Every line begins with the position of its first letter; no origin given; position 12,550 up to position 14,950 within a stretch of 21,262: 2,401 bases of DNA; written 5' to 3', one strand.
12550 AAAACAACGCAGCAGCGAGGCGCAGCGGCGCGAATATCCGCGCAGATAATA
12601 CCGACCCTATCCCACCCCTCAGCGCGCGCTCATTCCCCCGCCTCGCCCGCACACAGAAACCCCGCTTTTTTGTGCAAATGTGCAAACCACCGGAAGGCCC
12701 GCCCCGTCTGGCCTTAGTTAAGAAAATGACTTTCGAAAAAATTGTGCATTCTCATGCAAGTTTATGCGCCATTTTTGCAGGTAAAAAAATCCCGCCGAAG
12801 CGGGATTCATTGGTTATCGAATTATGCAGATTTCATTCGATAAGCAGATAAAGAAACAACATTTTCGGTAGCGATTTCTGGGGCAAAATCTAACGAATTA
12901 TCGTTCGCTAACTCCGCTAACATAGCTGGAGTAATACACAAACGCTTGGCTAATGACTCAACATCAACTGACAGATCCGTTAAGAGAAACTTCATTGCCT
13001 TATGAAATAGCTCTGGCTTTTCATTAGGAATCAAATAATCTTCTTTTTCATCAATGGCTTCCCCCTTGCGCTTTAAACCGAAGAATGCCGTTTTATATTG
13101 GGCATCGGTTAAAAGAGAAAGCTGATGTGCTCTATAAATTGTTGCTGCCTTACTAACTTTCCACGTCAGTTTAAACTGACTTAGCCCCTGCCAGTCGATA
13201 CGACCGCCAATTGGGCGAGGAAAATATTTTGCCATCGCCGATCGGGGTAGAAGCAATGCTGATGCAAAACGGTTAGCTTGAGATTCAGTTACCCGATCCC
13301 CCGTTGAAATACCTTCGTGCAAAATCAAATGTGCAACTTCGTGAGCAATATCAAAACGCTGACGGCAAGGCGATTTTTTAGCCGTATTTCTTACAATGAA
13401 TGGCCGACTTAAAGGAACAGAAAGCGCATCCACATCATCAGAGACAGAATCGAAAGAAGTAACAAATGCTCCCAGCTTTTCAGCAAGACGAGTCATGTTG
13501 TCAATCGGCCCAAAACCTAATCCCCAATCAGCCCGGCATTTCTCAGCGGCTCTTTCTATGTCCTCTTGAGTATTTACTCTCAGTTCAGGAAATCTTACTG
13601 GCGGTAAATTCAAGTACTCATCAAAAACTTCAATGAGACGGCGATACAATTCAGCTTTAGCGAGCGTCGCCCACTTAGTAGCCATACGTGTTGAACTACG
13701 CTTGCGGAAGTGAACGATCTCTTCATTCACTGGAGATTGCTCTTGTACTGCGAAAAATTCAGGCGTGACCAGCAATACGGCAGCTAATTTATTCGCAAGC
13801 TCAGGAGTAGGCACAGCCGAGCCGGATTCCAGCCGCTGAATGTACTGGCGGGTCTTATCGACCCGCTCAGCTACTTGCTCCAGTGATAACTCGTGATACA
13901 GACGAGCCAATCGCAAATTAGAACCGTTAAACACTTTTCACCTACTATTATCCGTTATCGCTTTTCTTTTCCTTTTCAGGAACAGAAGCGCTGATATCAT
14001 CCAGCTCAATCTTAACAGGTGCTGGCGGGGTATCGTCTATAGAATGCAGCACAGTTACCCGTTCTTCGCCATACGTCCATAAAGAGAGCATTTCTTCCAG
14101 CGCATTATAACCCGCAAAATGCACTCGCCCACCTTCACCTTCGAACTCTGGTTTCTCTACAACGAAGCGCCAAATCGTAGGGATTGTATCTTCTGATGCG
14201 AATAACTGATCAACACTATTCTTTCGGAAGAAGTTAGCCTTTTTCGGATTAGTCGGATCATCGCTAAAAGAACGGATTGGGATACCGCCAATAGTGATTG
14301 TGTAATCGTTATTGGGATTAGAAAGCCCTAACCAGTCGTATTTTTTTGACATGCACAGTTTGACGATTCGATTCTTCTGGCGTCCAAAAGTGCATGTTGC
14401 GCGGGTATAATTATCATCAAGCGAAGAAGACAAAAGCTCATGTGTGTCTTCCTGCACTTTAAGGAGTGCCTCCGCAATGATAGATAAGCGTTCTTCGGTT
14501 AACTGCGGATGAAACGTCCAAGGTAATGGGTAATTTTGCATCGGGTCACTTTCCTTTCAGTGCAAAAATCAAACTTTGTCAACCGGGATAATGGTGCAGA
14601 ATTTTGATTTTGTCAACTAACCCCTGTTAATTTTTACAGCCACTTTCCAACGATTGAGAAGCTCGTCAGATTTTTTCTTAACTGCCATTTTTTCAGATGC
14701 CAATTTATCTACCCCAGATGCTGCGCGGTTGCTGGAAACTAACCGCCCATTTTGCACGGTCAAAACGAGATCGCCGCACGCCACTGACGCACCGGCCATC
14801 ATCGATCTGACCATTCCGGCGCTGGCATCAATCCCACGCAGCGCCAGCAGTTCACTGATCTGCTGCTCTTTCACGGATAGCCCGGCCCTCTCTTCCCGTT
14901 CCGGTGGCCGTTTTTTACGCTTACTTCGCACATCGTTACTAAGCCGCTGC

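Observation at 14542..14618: Promoter-like element with two ~25-bp direct repeats directly after the A stop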

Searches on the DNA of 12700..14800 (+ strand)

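Call 12: search_dna_similar(query=window:12700-14800:+, collection=ecoli_genomes, mode=near, max_rows=20)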
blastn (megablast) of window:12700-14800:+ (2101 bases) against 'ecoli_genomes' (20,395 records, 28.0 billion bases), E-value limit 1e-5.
Records with a match: 15; places in all: 17; records where one place covers at least 80% of the query: 0.
Genomes with a match: 15 of 5426; with a place that covers at least 80% of the query: 0. Places per genome that has any: lowest 1, median 1, highest 2. On chromosomes: 17 places; on plasmids: 0.
Best place of each record, by identity: 80-90% 13; 60-80% 2.
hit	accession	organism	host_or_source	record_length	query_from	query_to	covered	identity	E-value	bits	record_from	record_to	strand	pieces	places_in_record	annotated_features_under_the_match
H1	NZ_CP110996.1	Escherichia coli strain XYEH3783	Homo sapiens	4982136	240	2101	74%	81.2%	0e+0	1254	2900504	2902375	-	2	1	XRE family transcriptional regulator | hypothetical protein | replication endonuclease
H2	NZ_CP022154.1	Escherichia coli strain ABWA45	wastewater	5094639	240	2101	74%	81.0%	0e+0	1236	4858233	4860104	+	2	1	XRE family transcriptional regulator | hypothetical protein | replication endonuclease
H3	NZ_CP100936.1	Escherichia coli strain ET650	Hoplobatrachus rugulosus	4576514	240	2101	74%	81.0%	0e+0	1229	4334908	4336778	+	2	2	ImmA/IrrE family metallo-endopeptidase | hypothetical protein | helix-turn-helix transcriptional regulator | replication endonuclease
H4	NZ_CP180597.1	Escherichia coli strain PS3Tanimalfeces2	Cat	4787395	240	2101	74%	81.0%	0e+0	1231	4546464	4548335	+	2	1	XRE family transcriptional regulator | hypothetical protein | replication endonuclease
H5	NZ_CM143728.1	Escherichia coli strain CFIAFB20190157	food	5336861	250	1381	54%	79.1%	0e+0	776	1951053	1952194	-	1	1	helix-turn-helix domain-containing protein | hypothetical protein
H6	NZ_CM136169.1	Escherichia coli strain PRO_A-1412-6M-A_ESBL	Homo sapiens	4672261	330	1521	57%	71.0%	9e-67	265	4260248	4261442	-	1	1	helix-turn-helix domain-containing protein | hypothetical protein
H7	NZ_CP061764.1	Escherichia coli O19:H7 strain 730V1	Bos taurus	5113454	2006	2101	5%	84.4%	1e-15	95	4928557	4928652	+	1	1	replication endonuclease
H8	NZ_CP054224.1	Escherichia coli strain EcPF16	Homo sapiens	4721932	2006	2101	5%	84.4%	1e-15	95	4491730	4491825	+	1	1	replication endonuclease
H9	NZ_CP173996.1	Escherichia coli strain SZQ1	anaerobic sludge sediment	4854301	2006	2101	5%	84.4%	1e-15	95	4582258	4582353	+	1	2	replication endonuclease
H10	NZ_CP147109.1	Escherichia coli strain KMi029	river water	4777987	2006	2101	5%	84.4%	1e-15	95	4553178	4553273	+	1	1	replication endonuclease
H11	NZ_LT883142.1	Escherichia coli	-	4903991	2006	2101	5%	84.4%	1e-15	95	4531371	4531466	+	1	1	replication endonuclease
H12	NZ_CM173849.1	Escherichia coli strain 1332KP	Homo sapiens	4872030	2006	2101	5%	84.4%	1e-15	95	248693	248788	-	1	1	replication endonuclease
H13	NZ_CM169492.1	Escherichia coli strain EC09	Homo sapiens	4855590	2006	2101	5%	84.4%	1e-15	95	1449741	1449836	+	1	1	replication endonuclease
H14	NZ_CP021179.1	Escherichia coli strain 81009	Homo sapiens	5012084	2013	2101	4%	84.3%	7e-13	86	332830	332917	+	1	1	replication endonuclease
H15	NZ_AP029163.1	Escherichia coli strain KA0011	-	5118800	2013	2101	4%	84.3%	7e-13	86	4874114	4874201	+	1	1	replication endonuclease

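Call 13: get_annotated_region(hit=H1, flank=1500)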
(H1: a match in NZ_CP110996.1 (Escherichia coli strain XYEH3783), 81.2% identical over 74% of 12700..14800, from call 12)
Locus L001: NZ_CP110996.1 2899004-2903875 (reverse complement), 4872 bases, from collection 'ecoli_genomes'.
description: Escherichia coli strain XYEH3783 chromosome, complete genome
organism: Escherichia coli strain XYEH3783 (NCBI taxid 562)
replicon: chromosome; assembly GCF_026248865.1
host: Homo sapiens; source: urine; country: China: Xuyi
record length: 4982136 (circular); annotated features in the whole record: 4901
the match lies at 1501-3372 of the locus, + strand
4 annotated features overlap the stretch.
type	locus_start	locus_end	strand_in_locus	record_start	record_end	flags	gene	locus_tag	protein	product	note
CDS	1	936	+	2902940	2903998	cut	-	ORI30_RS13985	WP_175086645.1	phage portal protein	-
CDS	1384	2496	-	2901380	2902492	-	-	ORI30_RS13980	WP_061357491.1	XRE family transcriptional regulator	-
CDS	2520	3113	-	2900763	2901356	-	-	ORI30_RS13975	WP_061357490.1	hypothetical protein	-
CDS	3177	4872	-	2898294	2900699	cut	-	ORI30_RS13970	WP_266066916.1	replication endonuclease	-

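Call 14: get_annotated_region(hit=H3, flank=1500)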
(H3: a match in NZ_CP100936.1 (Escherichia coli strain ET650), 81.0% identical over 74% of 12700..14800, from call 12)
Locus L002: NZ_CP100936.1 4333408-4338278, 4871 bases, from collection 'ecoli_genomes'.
description: Escherichia coli strain ET650 chromosome, complete genome
organism: Escherichia coli strain ET650 (NCBI taxid 562)
replicon: chromosome; assembly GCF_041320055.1
host: Hoplobatrachus rugulosus; source: feces; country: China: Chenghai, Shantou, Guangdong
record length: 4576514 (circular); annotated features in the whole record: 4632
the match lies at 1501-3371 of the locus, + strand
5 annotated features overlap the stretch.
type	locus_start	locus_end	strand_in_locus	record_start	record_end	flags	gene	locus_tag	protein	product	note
CDS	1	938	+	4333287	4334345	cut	-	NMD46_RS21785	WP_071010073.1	phage portal protein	-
CDS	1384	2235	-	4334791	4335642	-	-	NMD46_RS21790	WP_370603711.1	ImmA/IrrE family metallo-endopeptidase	-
CDS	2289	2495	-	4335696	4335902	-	-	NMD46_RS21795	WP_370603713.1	helix-turn-helix transcriptional regulator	-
CDS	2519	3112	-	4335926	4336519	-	-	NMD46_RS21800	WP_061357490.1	hypothetical protein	-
CDS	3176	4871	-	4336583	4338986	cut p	-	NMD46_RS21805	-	replication endonuclease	frameshifted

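Call 15: get_annotated_region(hit=H5, flank=2500)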
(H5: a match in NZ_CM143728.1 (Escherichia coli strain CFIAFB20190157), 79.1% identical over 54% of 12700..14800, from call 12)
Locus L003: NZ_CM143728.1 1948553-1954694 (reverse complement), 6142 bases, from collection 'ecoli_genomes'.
description: Escherichia coli strain CFIAFB20190157 chromosome, whole genome shotgun sequence
organism: Escherichia coli strain CFIAFB20190157 (NCBI taxid 562)
replicon: chromosome; assembly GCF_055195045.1
host: -; source: food; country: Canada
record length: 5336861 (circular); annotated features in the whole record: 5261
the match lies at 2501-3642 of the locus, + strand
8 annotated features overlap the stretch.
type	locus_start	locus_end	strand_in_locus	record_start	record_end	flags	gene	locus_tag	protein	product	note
CDS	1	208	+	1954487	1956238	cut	-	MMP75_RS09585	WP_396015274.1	terminase large subunit domain-containing protein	-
CDS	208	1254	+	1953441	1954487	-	-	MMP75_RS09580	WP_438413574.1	phage portal protein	-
CDS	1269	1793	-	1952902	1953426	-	-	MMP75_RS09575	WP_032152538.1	hypothetical protein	-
CDS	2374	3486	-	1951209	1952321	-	-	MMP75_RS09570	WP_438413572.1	helix-turn-helix domain-containing protein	-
CDS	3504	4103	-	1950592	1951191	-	-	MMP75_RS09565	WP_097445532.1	hypothetical protein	-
CDS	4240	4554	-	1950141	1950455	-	-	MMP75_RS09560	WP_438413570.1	plasmid partitioning/stability family protein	-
CDS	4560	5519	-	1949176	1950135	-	-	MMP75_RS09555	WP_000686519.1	plasmid segregation protein ParM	-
CDS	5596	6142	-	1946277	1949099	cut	-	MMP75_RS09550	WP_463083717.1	replication endonuclease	-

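Call 16: get_annotated_region(hit=H6, flank=2500)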
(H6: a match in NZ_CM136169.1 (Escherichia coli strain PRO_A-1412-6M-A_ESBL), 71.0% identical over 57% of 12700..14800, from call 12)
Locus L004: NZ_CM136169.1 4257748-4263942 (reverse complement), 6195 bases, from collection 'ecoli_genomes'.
description: Escherichia coli strain PRO_A-1412-6M-A_ESBL chromosome, whole genome shotgun sequence
organism: Escherichia coli strain PRO_A-1412-6M-A_ESBL (NCBI taxid 562)
replicon: chromosome; assembly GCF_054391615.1
host: Homo sapiens; source: feces; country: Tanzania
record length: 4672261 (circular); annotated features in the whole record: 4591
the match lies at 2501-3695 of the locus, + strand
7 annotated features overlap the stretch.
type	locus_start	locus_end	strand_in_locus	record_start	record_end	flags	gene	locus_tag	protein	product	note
CDS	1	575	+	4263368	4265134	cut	-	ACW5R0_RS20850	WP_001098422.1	terminase ATPase subunit family protein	-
CDS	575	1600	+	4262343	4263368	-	-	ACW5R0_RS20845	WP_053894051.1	phage portal protein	-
CDS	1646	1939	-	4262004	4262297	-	-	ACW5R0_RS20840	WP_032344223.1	hypothetical protein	-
CDS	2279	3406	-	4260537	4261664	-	-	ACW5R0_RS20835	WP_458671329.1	helix-turn-helix domain-containing protein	-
CDS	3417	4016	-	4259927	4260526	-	-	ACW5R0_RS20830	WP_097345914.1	hypothetical protein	-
CDS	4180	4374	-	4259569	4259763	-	-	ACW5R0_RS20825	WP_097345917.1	hypothetical protein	-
CDS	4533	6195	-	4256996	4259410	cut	-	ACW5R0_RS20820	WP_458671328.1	replication endonuclease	-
